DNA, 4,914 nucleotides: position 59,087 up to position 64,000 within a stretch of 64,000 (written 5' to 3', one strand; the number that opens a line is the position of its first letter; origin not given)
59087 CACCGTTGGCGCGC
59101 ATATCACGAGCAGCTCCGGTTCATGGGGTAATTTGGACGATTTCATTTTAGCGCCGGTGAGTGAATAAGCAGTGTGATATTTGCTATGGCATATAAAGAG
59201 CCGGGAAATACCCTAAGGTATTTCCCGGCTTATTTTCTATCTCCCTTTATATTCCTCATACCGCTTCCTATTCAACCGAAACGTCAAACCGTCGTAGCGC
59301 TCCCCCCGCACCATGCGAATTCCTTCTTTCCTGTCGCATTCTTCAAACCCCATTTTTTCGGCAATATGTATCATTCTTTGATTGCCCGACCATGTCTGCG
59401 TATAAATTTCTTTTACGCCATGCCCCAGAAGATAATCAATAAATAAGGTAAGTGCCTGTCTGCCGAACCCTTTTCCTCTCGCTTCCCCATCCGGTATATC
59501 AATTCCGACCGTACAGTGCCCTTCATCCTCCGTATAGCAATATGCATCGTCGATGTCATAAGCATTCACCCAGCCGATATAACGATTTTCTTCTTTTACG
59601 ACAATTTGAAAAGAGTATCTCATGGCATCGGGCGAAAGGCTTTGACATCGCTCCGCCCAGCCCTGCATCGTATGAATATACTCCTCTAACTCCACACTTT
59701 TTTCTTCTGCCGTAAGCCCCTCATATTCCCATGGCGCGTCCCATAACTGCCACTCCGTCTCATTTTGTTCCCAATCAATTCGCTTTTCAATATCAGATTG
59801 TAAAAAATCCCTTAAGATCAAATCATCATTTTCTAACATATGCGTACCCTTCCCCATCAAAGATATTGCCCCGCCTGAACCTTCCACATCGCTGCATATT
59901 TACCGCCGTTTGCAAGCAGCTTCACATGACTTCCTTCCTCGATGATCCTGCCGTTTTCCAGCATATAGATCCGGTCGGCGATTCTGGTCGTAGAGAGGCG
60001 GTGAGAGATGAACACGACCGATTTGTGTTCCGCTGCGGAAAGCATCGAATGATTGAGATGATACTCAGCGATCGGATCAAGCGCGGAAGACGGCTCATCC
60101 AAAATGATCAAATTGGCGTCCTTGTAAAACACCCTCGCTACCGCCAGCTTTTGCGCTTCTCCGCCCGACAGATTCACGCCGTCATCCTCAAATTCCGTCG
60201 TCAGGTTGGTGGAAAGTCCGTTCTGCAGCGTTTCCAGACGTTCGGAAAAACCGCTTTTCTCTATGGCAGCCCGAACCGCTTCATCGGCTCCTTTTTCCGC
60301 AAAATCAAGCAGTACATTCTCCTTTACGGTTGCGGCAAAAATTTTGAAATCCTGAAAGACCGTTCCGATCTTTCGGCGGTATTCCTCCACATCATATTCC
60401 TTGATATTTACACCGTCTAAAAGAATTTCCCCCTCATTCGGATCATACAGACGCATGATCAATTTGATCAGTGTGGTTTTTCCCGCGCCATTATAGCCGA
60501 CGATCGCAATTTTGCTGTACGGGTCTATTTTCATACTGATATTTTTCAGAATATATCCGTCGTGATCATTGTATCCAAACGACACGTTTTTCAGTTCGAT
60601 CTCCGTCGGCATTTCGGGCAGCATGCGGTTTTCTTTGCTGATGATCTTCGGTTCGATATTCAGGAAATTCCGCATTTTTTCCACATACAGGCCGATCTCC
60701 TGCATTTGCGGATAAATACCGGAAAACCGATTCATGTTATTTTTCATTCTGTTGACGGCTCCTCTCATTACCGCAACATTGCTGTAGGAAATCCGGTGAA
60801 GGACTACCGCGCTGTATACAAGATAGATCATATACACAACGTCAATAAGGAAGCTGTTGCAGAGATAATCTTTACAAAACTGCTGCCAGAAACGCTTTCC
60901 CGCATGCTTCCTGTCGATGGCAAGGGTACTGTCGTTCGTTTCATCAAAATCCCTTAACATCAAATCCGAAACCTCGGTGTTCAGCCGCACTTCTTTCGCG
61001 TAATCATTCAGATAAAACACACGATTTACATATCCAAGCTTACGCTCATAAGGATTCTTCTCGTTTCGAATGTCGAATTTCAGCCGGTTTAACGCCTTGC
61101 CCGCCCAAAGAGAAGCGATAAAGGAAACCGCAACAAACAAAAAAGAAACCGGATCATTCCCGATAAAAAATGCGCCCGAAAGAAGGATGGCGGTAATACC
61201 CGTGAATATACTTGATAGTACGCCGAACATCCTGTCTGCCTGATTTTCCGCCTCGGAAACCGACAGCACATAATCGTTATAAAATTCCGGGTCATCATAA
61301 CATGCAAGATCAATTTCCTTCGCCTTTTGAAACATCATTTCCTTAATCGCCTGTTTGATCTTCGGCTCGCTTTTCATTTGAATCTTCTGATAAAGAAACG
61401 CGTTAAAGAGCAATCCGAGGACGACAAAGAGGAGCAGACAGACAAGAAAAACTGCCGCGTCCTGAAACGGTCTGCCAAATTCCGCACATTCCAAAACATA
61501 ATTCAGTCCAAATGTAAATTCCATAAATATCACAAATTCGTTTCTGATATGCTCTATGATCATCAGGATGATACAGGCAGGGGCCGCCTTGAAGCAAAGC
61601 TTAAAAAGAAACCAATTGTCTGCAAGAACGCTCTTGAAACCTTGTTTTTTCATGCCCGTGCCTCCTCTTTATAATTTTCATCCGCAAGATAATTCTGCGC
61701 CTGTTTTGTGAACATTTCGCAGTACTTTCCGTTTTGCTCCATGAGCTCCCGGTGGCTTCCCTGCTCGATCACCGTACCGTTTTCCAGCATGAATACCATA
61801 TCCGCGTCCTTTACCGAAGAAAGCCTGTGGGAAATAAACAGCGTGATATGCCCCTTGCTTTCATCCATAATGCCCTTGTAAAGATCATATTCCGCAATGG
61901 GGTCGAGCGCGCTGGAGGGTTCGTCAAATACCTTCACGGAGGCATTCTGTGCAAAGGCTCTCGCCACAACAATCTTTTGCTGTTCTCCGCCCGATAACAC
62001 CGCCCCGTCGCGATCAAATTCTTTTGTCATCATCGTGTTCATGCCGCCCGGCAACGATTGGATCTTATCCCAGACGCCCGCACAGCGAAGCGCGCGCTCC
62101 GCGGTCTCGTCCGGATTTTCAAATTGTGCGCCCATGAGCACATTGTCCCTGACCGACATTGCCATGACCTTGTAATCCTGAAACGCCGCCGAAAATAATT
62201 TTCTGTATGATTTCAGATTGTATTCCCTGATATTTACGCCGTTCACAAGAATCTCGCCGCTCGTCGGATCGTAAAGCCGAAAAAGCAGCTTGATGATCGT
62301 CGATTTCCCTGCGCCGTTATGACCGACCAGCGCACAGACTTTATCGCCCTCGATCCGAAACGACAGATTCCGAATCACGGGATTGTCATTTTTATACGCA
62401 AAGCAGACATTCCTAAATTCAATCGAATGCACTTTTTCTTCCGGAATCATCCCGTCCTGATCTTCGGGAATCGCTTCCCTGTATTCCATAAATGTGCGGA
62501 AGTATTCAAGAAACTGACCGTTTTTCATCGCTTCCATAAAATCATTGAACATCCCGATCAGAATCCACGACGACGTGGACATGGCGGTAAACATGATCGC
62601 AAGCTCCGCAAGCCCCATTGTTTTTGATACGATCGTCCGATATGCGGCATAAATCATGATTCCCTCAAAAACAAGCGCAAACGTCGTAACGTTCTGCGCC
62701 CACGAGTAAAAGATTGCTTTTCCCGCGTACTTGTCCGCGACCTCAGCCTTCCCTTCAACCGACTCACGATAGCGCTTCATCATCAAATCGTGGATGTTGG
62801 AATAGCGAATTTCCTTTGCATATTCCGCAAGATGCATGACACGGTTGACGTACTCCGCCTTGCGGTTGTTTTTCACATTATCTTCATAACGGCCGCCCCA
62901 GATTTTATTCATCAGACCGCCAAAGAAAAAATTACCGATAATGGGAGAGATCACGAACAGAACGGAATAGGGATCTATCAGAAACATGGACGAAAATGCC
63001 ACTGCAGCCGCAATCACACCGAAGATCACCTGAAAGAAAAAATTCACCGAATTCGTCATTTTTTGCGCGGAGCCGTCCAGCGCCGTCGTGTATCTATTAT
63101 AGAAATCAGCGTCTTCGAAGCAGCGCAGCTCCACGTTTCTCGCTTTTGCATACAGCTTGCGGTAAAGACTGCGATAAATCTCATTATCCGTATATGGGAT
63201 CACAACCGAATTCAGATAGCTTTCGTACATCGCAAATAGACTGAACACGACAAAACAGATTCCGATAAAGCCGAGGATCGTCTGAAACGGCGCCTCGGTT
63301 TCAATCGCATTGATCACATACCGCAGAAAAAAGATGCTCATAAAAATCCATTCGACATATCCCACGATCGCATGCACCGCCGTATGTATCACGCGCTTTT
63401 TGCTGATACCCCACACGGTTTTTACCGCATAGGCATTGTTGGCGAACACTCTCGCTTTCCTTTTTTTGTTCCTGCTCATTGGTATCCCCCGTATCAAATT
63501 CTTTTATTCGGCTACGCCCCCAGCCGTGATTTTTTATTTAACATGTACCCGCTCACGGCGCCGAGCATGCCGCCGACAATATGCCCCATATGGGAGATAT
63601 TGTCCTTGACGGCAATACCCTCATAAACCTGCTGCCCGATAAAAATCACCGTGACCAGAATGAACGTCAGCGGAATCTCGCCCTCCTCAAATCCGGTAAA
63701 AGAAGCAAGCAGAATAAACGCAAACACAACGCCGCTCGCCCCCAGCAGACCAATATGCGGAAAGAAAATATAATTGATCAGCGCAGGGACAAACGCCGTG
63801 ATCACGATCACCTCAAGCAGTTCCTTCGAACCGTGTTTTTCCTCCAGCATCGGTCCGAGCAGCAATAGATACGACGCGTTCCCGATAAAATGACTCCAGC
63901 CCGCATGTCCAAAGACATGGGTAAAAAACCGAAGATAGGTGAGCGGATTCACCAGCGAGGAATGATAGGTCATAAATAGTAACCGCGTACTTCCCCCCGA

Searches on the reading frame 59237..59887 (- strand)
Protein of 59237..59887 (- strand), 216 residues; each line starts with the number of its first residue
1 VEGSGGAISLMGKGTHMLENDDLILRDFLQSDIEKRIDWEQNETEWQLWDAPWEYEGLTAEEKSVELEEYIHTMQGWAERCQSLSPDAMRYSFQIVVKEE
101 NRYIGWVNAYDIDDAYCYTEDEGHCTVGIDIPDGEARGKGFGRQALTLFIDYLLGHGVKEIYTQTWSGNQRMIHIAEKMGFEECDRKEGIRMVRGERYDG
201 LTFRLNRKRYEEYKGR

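Call 70: search_protein_families(library=pfam, proteins=[window:59237-59887:-], max_evalue=0.00001)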
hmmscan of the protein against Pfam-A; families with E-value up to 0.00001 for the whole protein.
window:59237-59887:- (216 aa): 3 families
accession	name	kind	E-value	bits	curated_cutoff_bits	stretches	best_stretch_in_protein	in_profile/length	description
PF13302.13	Acetyltransf_3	-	1.2e-13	52.3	25.4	1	23-182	2-138/138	Acetyltransferase (GNAT) domain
PF00583.31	Acetyltransf_1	-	5e-11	43.3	20.7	1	84-181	28-116/116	Acetyltransferase (GNAT) family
PF13523.12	Acetyltransf_8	-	5.9e-07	29.7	27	1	88-183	40-139/145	Acetyltransferase (GNAT) domain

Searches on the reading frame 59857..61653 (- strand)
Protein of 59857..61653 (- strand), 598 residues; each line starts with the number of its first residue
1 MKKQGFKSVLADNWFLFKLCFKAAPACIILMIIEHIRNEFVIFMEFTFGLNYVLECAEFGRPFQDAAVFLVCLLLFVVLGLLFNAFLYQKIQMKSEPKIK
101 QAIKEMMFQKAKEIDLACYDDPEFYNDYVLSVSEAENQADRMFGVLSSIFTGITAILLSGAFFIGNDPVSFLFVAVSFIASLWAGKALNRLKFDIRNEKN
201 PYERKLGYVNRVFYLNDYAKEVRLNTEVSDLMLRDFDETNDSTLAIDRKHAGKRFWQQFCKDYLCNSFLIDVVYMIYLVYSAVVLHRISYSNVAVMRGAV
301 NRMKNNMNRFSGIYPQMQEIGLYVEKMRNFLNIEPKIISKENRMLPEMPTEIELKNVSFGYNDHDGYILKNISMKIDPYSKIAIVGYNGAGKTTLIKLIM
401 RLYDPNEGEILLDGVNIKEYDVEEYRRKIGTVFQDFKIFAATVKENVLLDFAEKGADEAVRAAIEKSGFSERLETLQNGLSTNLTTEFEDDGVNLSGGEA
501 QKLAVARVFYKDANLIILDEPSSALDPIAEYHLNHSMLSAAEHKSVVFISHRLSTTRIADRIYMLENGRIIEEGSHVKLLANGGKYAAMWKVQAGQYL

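Call 70: search_protein_families(library=pfam, proteins=[window:59857-61653:-], max_evalue=0.00001)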
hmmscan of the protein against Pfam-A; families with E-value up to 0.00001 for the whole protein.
window:59857-61653:- (598 aa): 2 families
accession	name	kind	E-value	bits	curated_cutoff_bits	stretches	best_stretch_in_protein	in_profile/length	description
PF00005.33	ABC_tran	-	5.7e-32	111.6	25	1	369-522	1-136/137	ABC transporter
PF02463.25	SMC_N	-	1.4e-06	28.4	40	0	382-565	27-211/220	RecF/RecN/SMC N terminal domain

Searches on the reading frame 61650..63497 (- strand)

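Call 70: search_protein_families(library=pfam, proteins=[window:61650-63497:-], max_evalue=0.00001)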
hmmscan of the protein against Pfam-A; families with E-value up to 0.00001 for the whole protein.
window:61650-63497:- (615 aa): 1 family
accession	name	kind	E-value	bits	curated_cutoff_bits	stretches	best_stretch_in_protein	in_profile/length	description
PF00005.33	ABC_tran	-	9.6e-28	97.9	25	1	376-528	2-136/137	ABC transporter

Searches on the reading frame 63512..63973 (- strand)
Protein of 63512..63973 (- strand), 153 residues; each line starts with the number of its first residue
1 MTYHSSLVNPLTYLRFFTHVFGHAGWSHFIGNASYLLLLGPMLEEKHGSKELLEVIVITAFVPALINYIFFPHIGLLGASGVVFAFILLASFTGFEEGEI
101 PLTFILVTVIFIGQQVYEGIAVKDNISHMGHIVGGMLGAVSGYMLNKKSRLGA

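Call 70: search_protein_families(library=pfam, proteins=[window:63512-63973:-], max_evalue=0.00001)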
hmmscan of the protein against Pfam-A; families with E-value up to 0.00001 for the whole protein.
window:63512-63973:- (153 aa): 1 family
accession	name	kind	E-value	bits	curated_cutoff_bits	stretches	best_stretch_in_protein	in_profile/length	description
PF01694.28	Rhomboid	-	5.5e-22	79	22.6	1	13-146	4-141/143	Rhomboid domain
